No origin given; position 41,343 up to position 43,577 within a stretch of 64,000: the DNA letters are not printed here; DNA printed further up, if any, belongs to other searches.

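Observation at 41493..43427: Primase-like CHC2-zinc-finger/TOPRIM protein with a long FxD/N-repeat low-complexity linker, encoded 1 nt upstream of rep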

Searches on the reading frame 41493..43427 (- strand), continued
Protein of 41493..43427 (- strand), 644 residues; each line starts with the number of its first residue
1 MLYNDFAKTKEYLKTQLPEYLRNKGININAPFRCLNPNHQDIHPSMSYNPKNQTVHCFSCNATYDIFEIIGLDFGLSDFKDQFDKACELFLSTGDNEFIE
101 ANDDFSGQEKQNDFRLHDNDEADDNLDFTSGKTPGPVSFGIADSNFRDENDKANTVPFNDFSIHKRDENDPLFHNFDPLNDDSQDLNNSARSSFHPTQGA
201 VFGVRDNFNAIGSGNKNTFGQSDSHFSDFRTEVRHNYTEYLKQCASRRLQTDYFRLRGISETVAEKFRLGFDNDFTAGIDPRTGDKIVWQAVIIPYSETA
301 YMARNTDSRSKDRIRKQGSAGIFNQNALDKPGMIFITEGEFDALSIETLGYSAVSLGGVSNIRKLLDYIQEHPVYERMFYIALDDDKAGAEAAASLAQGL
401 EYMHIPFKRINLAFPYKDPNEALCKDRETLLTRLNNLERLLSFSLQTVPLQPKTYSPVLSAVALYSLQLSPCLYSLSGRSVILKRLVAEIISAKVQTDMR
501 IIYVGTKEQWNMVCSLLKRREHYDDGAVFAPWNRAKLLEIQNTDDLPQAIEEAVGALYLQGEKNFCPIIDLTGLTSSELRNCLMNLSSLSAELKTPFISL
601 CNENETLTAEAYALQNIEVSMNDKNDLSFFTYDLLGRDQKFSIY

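Call 9: find_encoding_contigs(protein=P0013, flank=6000, max_places=2)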
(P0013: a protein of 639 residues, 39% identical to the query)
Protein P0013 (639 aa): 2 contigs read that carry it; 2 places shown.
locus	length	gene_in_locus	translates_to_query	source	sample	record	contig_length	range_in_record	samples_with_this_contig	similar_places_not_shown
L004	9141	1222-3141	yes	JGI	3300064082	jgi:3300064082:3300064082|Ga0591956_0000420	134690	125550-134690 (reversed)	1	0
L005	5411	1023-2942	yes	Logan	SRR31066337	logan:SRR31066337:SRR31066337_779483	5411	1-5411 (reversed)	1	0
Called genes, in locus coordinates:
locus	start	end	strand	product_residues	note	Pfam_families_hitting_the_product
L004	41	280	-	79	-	-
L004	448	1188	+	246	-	PF00899:ThiF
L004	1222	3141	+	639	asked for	PF01751:Toprim (weak), PF13155:Toprim_2, PF13362:Toprim_3 (weak)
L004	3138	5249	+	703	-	PF00580:UvrD-helicase, PF01443:Viral_helicase1 (faint), PF13245:AAA_19, PF13604:AAA_30 (faint), PF13361:UvrD_C, PF13538:UvrD_C_2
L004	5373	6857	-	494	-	PF07991:KARI_N, PF01450:KARI_C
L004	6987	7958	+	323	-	PF00126:HTH_1, PF03466:LysR_substrate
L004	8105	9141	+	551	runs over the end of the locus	PF00342:PGI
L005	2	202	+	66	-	?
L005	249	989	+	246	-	PF00899:ThiF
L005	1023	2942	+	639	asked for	PF01751:Toprim (weak), PF13155:Toprim_2, PF13362:Toprim_3 (weak)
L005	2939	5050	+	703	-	PF00580:UvrD-helicase, PF01443:Viral_helicase1 (faint), PF13245:AAA_19, PF13604:AAA_30 (faint), PF13361:UvrD_C, PF13538:UvrD_C_2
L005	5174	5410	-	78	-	?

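Call 25: find_related_loci(query=A1, collection=genome_contigs, flank=10000)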
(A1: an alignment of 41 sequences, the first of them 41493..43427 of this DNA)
Query A1 (644 aa) in genome_contigs; peptide patterns used: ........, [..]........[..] (x = any residue, [..] = any of these).
237 stretches matched a pattern; 104 encode a relative of the query (tblastn E <= 1e-3); the best 80 are kept; 80 distinct loci.
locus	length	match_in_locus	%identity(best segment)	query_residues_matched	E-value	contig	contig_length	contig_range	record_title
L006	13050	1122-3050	91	1-644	0e+0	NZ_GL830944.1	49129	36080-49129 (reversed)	Succinatimonas hippei YIT 12066 Scfld18, whole genome shotgun sequence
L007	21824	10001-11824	40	1-643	5e-137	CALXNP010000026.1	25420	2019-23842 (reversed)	MAG: uncultured Anaerobiospirillum sp. isolate BRZ_QS__bin90 genome assembly, contig: BRZ_QS__NODE_2266_length_25420_cov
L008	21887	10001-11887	40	1-644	4e-134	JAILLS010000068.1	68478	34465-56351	MAG: Succinivibrio sp. isolate RUI234 k141_15663600_flag=0_multi=21.1998_len=68478, whole genome shotgun sequence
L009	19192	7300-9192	39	1-644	1e-133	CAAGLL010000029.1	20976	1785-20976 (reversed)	MAG TPA_asm: uncultured Succinivibrio sp., isolate HGM20909, WGS project CAAGLL010000000 data, contig: SRS476348_14_k119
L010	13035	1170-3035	38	1-644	5e-128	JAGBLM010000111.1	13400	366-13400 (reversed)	MAG: Succinivibrio sp. isolate RGIG9224 Water_deer_Rumen-2__c500341, whole genome shotgun sequence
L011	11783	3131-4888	38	5-629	2e-124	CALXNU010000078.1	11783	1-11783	MAG: uncultured Succinivibrionaceae bacterium isolate BRZ_RI__bin27 genome assembly, contig: BRZ_RI__NODE_6731_length_11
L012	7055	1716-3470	38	4-633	3e-124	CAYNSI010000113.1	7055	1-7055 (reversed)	MAG TPA_asm: uncultured Enterobacterales bacterium isolate SRP141132_co5_279 genome assembly, contig: NODE_10203_length_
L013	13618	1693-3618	38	1-644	5e-121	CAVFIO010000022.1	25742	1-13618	Akkermansia muciniphila isolate H07667-L1_cleanbin_000007 genome assembly, contig: Spades_H07667-L1_contig_1610, whole g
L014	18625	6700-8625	38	1-644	7e-121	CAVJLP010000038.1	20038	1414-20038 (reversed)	Firmicutes bacterium CAG:534 isolate H07654-L1_cleanbin_000005 genome assembly, contig: Spades_H07654-L1_contig_2283, wh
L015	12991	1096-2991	35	1-644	5e-119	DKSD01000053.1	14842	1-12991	MAG TPA_asm: Succinatimonas sp. UBA7265 UBA7265_contig_1071, whole genome shotgun sequence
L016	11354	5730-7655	37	1-644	1e-118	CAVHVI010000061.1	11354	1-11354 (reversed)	Bacteroidaceae bacterium isolate G02628-L1_cleanbin_000010 genome assembly, contig: Spades_G02628-L1_contig_1383, whole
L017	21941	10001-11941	37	1-636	9e-117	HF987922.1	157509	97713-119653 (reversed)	Succinatimonas sp. CAG:777 genomic scaffold, scf18, whole genome shotgun sequence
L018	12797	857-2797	36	1-636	1e-116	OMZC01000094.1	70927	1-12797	uncultured gamma proteobacterium isolate hRUG862 genome assembly, contig: NODE_147_length_70927_cov_11.8248, whole genom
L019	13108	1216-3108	38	1-644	5e-133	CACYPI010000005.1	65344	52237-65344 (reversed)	MAG: uncultured Aeromonadales bacterium isolate RUG12150 genome assembly, contig: RUG12150_asm_5, whole genome shotgun s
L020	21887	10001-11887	34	5-643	2e-113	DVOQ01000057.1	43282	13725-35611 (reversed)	MAG TPA_asm: Candidatus Avisuccinivibrio pullicola isolate 3820 CHK118__C98811_L43282_ERR2241866, whole genome shotgun s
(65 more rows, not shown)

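Call 30: search_solved_structures(query=A1, max_evalue=0.01, show_alignments=2)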
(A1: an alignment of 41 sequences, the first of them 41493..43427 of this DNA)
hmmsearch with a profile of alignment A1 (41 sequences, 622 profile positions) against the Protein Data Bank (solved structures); distinct sequences matched with E-value up to 0.01: 4.
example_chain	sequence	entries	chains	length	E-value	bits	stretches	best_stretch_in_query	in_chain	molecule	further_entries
2au3_A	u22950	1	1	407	1.8e-09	40.3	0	220-257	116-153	DNA primase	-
1dd9_A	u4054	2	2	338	0.00059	22.1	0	217-251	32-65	DNA PRIMASE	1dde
1eqn_A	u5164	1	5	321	0.00084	21.6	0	228-251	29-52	DNA PRIMASE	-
3b39_A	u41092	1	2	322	0.0019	20.4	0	228-251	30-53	DNA primase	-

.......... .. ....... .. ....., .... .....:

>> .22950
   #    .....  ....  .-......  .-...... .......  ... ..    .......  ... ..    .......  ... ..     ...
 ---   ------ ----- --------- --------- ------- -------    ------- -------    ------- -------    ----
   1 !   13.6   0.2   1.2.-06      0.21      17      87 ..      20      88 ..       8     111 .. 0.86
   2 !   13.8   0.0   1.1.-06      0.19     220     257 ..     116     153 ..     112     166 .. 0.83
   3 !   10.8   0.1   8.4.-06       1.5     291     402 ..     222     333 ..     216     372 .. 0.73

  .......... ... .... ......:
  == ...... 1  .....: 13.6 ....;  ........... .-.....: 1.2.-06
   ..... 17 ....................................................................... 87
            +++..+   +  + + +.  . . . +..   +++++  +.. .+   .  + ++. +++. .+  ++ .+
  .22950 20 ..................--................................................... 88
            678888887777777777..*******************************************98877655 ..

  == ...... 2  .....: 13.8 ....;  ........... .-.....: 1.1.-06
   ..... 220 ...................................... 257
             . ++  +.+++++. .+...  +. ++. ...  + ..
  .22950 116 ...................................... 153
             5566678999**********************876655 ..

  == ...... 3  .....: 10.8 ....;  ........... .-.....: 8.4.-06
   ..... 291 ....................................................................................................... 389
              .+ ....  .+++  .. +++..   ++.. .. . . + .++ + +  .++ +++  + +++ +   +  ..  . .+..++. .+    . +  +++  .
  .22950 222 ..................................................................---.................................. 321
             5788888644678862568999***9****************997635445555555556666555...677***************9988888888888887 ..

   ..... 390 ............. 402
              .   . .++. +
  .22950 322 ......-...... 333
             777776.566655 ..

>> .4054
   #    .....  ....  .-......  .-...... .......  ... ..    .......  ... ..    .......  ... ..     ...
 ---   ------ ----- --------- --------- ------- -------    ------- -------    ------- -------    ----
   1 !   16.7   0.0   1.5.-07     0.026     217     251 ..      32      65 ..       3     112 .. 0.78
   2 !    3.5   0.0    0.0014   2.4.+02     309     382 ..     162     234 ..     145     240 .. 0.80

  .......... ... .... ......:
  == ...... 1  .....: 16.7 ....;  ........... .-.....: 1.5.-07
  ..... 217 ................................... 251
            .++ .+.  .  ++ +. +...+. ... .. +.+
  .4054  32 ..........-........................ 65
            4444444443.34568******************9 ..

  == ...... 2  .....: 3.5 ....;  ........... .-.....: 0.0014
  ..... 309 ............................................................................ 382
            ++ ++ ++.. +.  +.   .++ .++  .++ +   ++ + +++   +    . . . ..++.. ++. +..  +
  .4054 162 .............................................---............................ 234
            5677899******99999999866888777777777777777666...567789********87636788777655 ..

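Call 32: search_dna_similar(query=window:41493-43427:-, collection=phages, mode=protein, max_rows=15)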
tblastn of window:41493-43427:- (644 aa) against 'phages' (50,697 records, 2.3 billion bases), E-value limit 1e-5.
Records with a match: 3; places in all: 3; records where one place covers at least 80% of the query: 0.
Best place of each record, by identity: <60% 3.
By first word of the organism name: Streptococcus 2; Bacteriophage 1.
By host as written in the record: Streptococcus suis FJZZ32 1; Streptococcus suis FJZZ39 1; - 1.
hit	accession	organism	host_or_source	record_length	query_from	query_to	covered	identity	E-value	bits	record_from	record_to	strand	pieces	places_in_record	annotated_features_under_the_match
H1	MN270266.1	Streptococcus phage phi-SsuFJZZ32_rum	Streptococcus suis FJZZ32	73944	234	372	22%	32.2%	7e-11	72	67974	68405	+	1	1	DNA primase-like protein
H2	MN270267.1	Streptococcus phage phi-SsuFJZZ39_rum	Streptococcus suis FJZZ39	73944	234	372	22%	32.2%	7e-11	72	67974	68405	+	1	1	DNA primase-like protein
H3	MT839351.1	Bacteriophage sp.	human fecal samples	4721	13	83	11%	56.3%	4e-20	101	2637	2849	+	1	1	record has no annotation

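Call 33: search_dna_similar(query=window:41493-43427:-, collection=plasmids, mode=protein, max_rows=15)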
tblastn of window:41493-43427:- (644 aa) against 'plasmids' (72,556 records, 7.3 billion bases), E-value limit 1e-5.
Records with a match: 24; places in all: 24; records where one place covers at least 80% of the query: 0.
Best place of each record, by identity: <60% 24.
By first word of the organism name: Lactobacillus 9; Streptococcus 4; Limosilactobacillus 3; Fusobacterium 2; Bacillus 2; Deltaproteobacteria 1; Anaerotruncus 1; Sebaldella 1; Lactiplantibacillus 1.
By predicted mobility (MOB-suite, as given by PLSDB): non-mobilizable 23; mobilizable 1.
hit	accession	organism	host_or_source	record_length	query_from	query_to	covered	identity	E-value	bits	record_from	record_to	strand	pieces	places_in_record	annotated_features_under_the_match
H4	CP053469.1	Fusobacterium nucleatum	Homo sapiens,oral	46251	13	427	44%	36.9%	5e-21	183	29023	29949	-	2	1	toprim domain-containing protein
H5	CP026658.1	Deltaproteobacteria bacterium Smac51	cockroach,pure culture,hindgut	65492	3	426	44%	36.3%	6e-18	185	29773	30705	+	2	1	DNA primase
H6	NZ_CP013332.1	Fusobacterium hwasookii ChDC F174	Homo sapiens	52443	13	427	42%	37.9%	2e-15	171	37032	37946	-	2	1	toprim domain-containing protein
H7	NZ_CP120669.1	Limosilactobacillus fermentum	whole organism,Stinky tofu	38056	13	427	38%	38.1%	5e-11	148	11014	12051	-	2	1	DnaB-like helicase C-terminal domain-containing protein | CHC2 zinc finger domain-containing protein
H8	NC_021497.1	Limosilactobacillus reuteri I5007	pigs,healthy weaning piglets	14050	13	427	38%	38.2%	9e-12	147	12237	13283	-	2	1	DnaB-like helicase C-terminal domain-containing protein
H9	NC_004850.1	Lactobacillus delbrueckii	-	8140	17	427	39%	37.0%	7e-8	123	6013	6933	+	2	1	DnaB-like helicase C-terminal domain-containing protein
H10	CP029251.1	Lactobacillus delbrueckii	metagenomic assembly,Natural whey ...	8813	17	427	39%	37.0%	7e-8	123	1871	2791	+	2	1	DNA primase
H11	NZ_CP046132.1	Lactobacillus delbrueckii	metagenomic assembly,cheese starter ...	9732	17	427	39%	36.6%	2e-7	122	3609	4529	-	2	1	DnaB-like helicase C-terminal domain-containing protein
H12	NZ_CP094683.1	Anaerotruncus colihominis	Homo sapiens,isolate,feces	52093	13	366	32%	37.4%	8e-14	142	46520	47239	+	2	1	DnaB-like helicase C-terminal domain-containing protein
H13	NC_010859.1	Streptococcus thermophilus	-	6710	217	427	33%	34.7%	4e-13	81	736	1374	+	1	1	DnaB-like helicase C-terminal domain-containing protein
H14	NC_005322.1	Streptococcus thermophilus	-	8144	218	427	33%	33.8%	2e-14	85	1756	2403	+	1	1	DnaB-like helicase C-terminal domain-containing protein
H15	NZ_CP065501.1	Streptococcus thermophilus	whole organism,Dairy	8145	218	427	33%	33.8%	2e-14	85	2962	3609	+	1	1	DnaB-like helicase C-terminal domain-containing protein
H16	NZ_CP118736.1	Streptococcus sp. 29887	Sus scrofa domesticus,bacterial culture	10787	222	427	32%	34.1%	8e-14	83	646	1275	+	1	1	DnaB-like helicase C-terminal domain-containing protein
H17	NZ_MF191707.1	Lactobacillus delbrueckii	natural yogurt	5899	17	371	28%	38.0%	1e-6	117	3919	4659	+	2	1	none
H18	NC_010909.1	Lactobacillus delbrueckii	-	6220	17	371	28%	37.0%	2e-6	116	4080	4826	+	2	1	DnaB-like helicase C-terminal domain-containing protein | hypothetical protein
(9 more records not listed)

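Call 39: search_protein_families(library=padloc, proteins=[window:41493-43427:-], max_evalue=0.01)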
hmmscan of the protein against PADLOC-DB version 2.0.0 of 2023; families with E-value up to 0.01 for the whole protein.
window:41493-43427:- (644 aa): 2 families
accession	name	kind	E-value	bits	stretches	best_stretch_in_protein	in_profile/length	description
PDLC03767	RT_UG29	-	4.5e-16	55.4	2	330-425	260-361/2280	DRT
PDLC03800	RTasDnaG-like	-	4.2e-14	50.2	2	317-440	272-389/550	DRT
